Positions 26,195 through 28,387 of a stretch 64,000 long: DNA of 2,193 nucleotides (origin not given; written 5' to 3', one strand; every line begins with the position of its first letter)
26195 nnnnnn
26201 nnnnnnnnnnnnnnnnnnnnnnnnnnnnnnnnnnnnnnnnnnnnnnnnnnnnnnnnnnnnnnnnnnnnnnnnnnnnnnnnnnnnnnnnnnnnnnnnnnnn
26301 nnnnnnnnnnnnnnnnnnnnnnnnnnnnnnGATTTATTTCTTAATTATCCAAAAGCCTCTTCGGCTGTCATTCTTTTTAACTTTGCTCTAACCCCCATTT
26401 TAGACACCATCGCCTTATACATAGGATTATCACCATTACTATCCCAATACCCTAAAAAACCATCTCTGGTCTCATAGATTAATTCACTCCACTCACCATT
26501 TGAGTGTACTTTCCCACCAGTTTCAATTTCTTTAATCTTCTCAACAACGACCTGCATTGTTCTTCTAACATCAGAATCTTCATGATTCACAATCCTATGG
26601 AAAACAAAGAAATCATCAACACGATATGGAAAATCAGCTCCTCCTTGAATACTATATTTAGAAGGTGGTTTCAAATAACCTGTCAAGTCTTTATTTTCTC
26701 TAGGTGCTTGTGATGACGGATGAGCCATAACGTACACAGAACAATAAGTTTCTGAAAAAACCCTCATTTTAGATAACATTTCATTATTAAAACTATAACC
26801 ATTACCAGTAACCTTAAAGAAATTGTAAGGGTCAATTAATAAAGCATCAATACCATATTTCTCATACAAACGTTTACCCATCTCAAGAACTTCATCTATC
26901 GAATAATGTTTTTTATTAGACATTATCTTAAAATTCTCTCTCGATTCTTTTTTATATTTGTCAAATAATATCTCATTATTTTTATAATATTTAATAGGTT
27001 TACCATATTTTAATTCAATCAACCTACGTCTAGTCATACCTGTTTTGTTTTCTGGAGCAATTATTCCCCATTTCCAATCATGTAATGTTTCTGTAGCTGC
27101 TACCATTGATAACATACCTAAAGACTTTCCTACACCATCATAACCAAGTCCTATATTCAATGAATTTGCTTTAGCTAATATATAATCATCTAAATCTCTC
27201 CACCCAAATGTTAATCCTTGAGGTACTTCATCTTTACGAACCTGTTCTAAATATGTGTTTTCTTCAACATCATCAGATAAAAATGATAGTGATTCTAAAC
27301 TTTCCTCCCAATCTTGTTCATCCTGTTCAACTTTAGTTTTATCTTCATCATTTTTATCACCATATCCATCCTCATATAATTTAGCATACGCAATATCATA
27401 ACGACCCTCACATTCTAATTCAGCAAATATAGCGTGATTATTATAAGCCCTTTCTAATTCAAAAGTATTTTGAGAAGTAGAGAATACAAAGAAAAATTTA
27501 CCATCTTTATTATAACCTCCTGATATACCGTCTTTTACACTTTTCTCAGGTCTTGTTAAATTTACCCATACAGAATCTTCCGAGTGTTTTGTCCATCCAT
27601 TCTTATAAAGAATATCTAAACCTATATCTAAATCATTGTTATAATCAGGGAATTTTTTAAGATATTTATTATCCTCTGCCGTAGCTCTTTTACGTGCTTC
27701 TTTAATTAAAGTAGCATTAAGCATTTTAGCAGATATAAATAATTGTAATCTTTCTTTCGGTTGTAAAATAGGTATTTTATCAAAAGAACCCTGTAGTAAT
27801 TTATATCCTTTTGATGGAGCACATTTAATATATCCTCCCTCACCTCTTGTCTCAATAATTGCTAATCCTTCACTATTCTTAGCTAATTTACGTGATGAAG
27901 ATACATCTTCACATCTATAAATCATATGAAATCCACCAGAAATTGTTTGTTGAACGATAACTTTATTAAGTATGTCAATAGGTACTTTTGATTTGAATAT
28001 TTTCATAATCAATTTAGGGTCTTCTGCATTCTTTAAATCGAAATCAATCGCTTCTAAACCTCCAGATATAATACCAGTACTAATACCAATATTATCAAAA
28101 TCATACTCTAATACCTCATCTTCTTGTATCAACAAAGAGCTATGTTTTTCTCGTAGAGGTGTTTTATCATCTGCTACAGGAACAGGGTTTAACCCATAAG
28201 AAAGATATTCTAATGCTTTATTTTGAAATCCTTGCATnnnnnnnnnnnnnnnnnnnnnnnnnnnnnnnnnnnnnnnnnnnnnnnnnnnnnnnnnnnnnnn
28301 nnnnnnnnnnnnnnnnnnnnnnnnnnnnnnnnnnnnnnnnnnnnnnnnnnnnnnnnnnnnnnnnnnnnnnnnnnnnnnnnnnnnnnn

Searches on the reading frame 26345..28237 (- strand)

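Call 21: search_protein_families(library=phrogs, proteins=[window:26345-28237:-], max_evalue=0.00001)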
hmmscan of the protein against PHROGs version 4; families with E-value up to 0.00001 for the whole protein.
window:26345-28237:- (630 aa): 4 families
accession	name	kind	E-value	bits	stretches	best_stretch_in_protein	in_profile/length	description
phrog_19930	-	DNA, RNA and nucleotide metabolism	1.9e-79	268.9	1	4-609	10-673/865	DNA polymerase/primase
phrog_18375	-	DNA, RNA and nucleotide metabolism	5.8e-19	68.8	1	297-576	321-597/644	DNA primase/helicase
phrog_239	-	DNA, RNA and nucleotide metabolism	6.3e-19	69.4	1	322-578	324-586/801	DNA primase/helicase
phrog_5482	-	unknown function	1.6e-10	41.3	1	332-566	20-270/341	-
